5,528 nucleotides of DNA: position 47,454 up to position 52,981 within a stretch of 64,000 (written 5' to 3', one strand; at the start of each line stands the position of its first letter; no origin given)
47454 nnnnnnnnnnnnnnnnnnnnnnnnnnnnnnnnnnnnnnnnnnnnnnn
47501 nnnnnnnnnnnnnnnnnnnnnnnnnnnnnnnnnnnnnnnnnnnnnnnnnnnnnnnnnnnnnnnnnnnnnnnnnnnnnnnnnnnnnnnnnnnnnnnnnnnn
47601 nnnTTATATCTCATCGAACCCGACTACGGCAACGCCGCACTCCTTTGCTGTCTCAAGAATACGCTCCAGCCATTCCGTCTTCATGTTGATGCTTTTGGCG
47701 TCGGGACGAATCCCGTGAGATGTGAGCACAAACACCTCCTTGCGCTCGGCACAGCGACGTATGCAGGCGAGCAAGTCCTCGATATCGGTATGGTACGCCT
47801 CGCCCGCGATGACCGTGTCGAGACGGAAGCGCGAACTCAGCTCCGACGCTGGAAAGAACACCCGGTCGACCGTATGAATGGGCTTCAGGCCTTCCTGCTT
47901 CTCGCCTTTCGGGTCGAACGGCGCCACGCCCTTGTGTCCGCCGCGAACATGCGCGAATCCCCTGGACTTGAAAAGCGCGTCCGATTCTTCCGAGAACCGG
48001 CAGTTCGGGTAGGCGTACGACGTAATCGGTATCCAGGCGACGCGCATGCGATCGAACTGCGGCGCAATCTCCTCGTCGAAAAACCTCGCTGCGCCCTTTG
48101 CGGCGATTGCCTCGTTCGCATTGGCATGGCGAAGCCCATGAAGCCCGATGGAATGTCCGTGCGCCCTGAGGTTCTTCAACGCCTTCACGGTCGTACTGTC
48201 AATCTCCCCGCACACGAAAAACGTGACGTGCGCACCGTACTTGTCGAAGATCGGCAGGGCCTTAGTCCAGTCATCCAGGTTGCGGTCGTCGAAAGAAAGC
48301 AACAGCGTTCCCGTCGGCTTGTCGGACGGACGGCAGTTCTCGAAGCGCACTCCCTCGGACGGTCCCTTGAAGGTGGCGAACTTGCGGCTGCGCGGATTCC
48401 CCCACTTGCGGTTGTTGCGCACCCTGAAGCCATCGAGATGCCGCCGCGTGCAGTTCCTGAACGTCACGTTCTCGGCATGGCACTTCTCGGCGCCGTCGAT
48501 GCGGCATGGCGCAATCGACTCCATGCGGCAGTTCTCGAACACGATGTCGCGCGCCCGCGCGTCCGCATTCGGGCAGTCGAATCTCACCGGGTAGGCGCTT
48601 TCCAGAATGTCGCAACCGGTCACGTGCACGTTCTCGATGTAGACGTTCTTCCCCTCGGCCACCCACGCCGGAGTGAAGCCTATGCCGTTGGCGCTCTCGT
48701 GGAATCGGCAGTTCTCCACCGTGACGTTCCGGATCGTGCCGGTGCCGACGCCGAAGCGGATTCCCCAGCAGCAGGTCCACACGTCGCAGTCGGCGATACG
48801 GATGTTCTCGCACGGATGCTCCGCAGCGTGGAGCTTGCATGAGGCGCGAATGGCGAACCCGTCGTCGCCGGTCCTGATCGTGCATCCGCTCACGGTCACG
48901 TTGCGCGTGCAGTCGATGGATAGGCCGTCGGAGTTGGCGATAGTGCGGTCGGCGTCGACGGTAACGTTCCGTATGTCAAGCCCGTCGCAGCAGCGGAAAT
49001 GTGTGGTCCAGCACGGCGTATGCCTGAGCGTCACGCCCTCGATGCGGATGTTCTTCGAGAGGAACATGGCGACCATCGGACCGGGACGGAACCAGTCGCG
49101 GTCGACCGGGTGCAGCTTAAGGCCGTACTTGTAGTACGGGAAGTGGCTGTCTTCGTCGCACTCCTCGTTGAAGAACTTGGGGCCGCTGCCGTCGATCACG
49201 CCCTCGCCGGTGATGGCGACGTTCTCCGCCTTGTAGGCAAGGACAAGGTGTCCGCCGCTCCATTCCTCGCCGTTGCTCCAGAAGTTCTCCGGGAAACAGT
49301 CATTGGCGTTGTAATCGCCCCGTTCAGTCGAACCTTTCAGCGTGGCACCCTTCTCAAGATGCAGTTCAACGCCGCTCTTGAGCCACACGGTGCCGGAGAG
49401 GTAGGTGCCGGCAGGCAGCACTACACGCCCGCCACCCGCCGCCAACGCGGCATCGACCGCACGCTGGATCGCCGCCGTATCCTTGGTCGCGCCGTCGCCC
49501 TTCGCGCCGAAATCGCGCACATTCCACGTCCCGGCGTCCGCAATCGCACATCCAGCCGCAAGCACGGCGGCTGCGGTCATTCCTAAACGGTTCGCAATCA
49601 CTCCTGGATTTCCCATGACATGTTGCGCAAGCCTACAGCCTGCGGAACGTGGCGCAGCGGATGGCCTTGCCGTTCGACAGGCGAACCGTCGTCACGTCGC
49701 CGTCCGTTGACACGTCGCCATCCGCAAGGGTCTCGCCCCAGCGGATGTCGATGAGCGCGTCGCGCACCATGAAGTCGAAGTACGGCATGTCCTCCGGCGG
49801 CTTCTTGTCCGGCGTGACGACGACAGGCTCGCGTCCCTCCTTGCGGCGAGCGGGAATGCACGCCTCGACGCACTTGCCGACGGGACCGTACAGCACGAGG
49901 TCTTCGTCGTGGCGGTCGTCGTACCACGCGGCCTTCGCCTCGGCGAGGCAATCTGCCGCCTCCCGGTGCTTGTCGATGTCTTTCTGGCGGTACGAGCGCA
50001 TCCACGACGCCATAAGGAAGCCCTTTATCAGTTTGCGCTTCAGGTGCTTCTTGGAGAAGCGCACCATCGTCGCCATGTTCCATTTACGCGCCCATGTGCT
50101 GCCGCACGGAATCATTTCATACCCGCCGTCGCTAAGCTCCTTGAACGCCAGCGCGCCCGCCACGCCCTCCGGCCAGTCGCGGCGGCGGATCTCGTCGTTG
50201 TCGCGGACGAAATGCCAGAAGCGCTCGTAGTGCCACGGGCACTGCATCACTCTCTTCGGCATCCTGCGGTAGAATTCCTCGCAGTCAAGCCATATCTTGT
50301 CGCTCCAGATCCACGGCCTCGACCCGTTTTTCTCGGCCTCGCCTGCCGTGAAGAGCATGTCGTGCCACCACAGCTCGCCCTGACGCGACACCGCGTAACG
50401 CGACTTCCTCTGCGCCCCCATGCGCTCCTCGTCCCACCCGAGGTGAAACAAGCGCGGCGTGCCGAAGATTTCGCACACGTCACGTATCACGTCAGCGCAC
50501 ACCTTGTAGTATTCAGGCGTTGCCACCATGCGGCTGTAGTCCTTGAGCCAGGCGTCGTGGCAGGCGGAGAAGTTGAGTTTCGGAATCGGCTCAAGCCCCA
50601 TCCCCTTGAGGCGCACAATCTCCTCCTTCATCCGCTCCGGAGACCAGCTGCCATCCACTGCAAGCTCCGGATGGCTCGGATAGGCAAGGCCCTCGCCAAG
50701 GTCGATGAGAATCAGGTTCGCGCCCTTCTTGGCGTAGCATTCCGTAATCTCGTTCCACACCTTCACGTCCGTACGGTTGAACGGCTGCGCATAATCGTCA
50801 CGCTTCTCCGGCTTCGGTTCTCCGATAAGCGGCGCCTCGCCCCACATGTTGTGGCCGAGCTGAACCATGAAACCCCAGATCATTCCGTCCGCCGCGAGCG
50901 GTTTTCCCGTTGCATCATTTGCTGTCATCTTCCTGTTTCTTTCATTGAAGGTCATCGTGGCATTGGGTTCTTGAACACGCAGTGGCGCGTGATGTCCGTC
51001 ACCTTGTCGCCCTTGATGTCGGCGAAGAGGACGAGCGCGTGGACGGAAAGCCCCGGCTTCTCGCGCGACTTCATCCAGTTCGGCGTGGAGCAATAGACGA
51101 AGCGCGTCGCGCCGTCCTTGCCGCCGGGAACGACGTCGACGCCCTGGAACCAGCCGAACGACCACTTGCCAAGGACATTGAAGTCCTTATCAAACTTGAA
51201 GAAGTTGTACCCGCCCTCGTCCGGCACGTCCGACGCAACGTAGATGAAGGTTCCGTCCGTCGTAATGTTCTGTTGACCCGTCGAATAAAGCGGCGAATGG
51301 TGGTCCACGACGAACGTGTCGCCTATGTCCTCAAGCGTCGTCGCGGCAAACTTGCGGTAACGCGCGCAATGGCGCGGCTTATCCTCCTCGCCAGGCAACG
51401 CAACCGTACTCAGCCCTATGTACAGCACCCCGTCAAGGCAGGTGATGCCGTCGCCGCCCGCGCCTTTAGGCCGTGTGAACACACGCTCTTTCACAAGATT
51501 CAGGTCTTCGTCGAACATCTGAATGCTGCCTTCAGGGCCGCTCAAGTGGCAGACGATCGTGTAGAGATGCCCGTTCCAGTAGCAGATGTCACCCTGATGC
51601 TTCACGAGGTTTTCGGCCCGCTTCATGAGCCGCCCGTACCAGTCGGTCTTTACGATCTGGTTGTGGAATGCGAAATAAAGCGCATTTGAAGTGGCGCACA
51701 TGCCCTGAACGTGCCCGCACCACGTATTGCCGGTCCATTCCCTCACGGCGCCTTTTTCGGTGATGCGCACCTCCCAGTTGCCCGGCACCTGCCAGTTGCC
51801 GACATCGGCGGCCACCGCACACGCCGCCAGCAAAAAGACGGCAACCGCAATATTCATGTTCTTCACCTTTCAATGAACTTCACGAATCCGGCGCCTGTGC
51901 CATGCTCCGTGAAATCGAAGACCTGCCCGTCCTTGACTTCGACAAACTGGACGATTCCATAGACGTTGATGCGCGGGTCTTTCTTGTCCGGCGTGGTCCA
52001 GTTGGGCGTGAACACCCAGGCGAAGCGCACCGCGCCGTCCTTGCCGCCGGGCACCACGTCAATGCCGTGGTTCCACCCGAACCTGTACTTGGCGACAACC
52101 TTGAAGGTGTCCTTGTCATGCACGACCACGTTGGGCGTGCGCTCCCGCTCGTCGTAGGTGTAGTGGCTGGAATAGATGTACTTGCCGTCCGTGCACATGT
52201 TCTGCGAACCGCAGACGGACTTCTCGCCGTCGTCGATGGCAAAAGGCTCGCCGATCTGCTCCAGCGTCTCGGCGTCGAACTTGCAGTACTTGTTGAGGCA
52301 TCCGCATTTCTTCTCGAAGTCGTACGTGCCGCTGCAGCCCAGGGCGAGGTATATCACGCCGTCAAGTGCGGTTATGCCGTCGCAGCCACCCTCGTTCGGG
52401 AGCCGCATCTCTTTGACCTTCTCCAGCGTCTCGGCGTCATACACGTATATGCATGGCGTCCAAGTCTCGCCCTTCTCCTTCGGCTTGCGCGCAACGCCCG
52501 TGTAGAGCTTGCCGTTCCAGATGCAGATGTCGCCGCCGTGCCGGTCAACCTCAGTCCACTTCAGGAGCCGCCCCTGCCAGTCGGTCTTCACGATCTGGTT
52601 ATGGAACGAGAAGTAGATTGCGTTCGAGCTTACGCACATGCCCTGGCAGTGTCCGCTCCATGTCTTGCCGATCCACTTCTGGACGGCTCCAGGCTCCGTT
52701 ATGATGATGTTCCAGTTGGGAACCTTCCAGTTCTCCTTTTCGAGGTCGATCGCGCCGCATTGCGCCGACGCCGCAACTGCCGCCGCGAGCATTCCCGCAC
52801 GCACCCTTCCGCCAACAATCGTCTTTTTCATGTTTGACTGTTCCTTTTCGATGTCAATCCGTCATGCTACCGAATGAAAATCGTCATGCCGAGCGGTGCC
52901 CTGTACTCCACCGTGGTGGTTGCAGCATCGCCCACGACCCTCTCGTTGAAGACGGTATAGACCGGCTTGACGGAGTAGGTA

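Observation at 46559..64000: One long co-directional operon rich in secreted phosphoesterases and glycan-active enzymes with an RND efflux pair: a candidate locus for phosphodiester-containing glycans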

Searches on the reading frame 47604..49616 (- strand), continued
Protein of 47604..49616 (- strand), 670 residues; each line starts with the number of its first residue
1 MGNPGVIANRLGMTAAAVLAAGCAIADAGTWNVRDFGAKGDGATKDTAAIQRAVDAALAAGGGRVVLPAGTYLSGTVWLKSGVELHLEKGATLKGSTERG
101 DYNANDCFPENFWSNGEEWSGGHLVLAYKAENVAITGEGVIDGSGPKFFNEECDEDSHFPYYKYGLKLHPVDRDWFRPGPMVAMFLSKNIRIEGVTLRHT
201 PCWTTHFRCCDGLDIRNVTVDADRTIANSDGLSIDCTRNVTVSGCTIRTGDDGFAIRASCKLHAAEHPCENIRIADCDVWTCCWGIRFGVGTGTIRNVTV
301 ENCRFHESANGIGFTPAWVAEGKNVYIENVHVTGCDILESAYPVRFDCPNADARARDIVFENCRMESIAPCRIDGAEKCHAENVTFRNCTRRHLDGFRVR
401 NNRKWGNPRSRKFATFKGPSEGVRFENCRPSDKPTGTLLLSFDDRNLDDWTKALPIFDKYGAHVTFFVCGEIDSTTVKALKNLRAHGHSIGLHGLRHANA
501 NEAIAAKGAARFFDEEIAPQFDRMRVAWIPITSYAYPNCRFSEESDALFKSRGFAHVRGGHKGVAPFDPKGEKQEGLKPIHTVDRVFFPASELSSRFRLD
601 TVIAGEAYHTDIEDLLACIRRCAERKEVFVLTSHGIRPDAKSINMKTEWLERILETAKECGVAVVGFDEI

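Call 12: find_encoding_contigs(protein=P0025, flank=10000, max_places=1)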
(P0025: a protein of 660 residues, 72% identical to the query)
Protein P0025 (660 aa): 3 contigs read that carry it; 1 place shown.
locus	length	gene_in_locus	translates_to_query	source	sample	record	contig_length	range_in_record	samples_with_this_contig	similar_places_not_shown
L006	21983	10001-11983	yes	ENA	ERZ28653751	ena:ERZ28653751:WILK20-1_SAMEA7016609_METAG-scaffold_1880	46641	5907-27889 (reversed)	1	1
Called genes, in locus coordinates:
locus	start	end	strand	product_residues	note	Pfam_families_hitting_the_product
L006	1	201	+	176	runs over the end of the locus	PF01121:CoaE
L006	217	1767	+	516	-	PF07497:Rho_RNA_bind, PF00006:ATP-synt_ab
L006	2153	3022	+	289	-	PF00149:Metallophos, PF12850:Metallophos_2 (weak)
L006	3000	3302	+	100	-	PF00085:Thioredoxin, PF13098:Thioredoxin_2 (weak)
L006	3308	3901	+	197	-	PF02517:Rce1-like (weak)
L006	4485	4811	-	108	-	-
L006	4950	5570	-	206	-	PF00072:Response_reg, PF00196:GerE, PF08281:Sigma70_r4_2 (weak)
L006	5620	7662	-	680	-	PF07730:HisKA_3, PF02518:HATPase_c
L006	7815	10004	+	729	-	PF00295:Glyco_hydro_28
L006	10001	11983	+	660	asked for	PF12708:Pect-lyase_RHGA_epim, PF00295:Glyco_hydro_28, PF13229:Beta_helix (weak), PF01522:Polysacc_deac_1, PF10096:DUF2334 (faint)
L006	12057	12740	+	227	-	-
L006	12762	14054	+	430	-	PF03781:FGE-sulfatase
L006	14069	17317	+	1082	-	PF01835:MG2 (weak)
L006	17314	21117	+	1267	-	PF17389:Bac_rhamnosid6H, PF01229:Glyco_hydro_39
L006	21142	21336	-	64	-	-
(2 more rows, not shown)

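Call 13: find_encoding_contigs(protein=P0003, flank=10000, max_places=1)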
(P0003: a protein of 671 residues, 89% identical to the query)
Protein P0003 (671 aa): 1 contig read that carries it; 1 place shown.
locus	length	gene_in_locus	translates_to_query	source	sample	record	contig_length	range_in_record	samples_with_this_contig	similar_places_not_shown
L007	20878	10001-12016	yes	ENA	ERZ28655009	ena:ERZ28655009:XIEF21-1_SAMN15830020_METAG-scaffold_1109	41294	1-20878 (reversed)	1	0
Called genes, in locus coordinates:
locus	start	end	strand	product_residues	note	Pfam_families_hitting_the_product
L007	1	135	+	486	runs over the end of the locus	PF00149:Metallophos (weak)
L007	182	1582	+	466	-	-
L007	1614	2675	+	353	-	-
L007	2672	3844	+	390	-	PF25917:BSH_RND, PF25967:RND-MFP_C (weak), PF25989:YknX_C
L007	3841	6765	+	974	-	PF00873:ACR_tran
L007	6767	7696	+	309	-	-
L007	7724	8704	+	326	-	-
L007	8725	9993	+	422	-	-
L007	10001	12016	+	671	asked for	PF12708:Pect-lyase_RHGA_epim, PF00295:Glyco_hydro_28, PF13229:Beta_helix (faint), PF01522:Polysacc_deac_1, PF10096:DUF2334 (faint)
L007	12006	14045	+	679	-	-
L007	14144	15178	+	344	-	-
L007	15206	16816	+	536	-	PF02463:SMC_N (faint), PF13476:AAA_23 (faint), PF00005:ABC_tran, PF01926:MMR_HSR1 (faint), PF13166:AAA_13 (faint), PF13304:AAA_21 (faint), PF12848:ABC_tran_Xtn, PF00005:ABC_tran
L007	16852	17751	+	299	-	PF01261:AP_endonuc_2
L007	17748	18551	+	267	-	PF02569:Pantoate_ligase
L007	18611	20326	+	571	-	PF00682:HMGL-like, PF02436:PYC_OADA, PF00364:Biotin_lipoyl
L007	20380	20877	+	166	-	?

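Call 42: search_protein_families(library=ncbifam, proteins=[window:47604-49616:-], max_evalue=0.01)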
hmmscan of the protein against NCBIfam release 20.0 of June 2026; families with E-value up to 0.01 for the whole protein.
window:47604-49616:- (670 aa): 12 families
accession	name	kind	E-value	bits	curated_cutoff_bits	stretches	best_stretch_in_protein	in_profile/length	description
NF051861.1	PolglcturonPglBAgro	equivalog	3.7e-46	157.7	600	1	44-315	9-263/437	polygalacturonase PglB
NF049898.1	RhamgalacuronBT4146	equivalog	7.4e-43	146.9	500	1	33-282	1-230/445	rhamnogalacturonidase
NF049899.1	RhamgalacuronBT4153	equivalog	2.9e-39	135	650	1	30-308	46-318/432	rhamnogalacturonidase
NF049892.1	AlphdgalacturondseBT4155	equivalog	7.7e-39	133.6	800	1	31-332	51-358/454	alpha-d-galacturonidase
NF051860.1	PolglcturonPglAAgro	equivalog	1.7e-24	86.4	600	1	39-312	99-365/502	polygalacturonase PglA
TIGR02764.1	spore_ybaN_pdaB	equivalog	4.2e-05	23.4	237.4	1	441-503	11-74/191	polysaccharide deacetylase family sporulation protein PdaB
TIGR03808.1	RR_plus_rpt_1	equivalog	5e-05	22.1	120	1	7-92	16-98/455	TIGR03808 family TAT-translocated repetitive protein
NF045820.1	PgAcgDacpgdA_Strep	equivalog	6.4e-05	21.9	800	1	438-498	270-331/463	peptidoglycan-N-acetylglucosamine deacetylase PgdA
TIGR04243.1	nodulat_NodB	equivalog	0.00021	20.9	240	1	438-501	4-68/197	chitooligosaccharide deacetylase NodB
TIGR03006.1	pepcterm_polyde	equivalog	0.00041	19.6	276.2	1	445-502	31-88/272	XrtA system polysaccharide deacetylase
NF050820.1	PolSacchBiosHfsH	equivalog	0.0038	16.9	400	0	442-564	40-165/249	oligosaccharide deacetylase HfsH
TIGR02884.1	spore_pdaA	equivalog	0.005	16.6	298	1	436-557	37-156/224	delta-lactam-biosynthetic de-N-acetylase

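Call 73: search_protein_families(library=pfam, proteins=[L007:12006-14045:+, L005:6169-8694:+, L005:8711-9979:+, L003:12081-13103:+], max_evalue=0.01)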
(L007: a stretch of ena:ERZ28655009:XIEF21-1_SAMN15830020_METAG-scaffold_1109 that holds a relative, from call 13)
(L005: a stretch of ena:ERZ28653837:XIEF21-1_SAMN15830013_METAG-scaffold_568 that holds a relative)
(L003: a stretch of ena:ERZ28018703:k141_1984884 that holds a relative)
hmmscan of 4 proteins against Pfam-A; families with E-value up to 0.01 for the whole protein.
L007:12006-14045:+ (679 aa): 0 families

L005:6169-8694:+ (841 aa): 1 family
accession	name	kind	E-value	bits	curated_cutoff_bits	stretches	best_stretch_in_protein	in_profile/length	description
PF13490.11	zf-HC2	-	0.0032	18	22.2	1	3-37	1-35/35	Putative zinc-finger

L005:8711-9979:+ (422 aa): 0 families

L003:12081-13103:+ (340 aa): 1 family
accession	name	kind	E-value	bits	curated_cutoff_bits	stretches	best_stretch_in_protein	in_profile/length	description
PF00149.33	Metallophos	-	2.7e-05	25.1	21.5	1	70-310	4-189/191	Calcineurin-like phosphoesterase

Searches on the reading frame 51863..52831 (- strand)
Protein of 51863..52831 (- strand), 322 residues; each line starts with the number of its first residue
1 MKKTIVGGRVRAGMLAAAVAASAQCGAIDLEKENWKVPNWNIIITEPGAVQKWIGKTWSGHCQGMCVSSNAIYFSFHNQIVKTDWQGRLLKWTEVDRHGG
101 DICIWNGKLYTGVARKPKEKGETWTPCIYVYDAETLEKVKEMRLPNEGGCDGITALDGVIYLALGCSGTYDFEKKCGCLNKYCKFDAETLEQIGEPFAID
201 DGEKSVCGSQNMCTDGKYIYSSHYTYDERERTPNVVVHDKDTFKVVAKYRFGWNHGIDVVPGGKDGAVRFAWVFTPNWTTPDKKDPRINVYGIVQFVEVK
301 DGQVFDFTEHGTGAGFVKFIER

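Call 5: search_protein_families(library=pfam, proteins=[window:51863-52831:-], max_evalue=0.01)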
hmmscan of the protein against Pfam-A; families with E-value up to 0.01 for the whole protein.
window:51863-52831:- (322 aa): 1 family
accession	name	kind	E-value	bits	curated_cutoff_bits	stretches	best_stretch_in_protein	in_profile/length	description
PF16819.11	DUF5074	-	0.0012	18.4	27.2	1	100-268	46-195/353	Domain of unknown function (DUF5074)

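Call 16: search_solved_structures(query=window:51863-52831:-, max_evalue=1)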
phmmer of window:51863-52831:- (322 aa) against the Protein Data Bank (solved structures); distinct sequences matched with E-value up to 1: 13.
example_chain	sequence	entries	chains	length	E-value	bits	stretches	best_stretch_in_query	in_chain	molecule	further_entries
7ona_A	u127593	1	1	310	3.6e-08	35.6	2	95-186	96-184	SAKe6AC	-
8pju_A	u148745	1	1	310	7.5e-06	28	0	96-172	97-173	SAKe6DEtal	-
7on6_A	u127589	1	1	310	7.9e-06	27.9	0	94-178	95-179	SAKe6AE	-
7on7_A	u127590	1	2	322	0.0002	23.3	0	95-188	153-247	SAKe6BE-L2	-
8pjv_A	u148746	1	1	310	0.00083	21.3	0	88-182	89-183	SAKe6DR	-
8pjt_A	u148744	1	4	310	0.0016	20.3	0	88-182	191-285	SAKe6DEref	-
6gxr_A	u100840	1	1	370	0.0035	19.2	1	245-286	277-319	BP39L lectin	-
7onh_A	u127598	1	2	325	0.0035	19.2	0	95-175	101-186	SAKe6BE-L3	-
8pjz_A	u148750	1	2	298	0.018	16.9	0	95-168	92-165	SAKe6EEtal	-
8ptf_A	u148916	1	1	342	0.27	13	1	90-162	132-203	YncE family protein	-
8ptd_A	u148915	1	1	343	0.27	13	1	90-162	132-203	YncE family protein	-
6nu7_A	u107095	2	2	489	0.3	12.9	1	266-306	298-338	Sucrose-6-phosphate hydrolase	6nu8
7on8_A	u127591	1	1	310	0.62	11.8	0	95-176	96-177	SAKe6AR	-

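Call 42: search_protein_families(library=ncbifam, proteins=[window:51863-52831:-], max_evalue=0.01)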
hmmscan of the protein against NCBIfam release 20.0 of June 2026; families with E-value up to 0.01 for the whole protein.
window:51863-52831:- (322 aa): 0 families
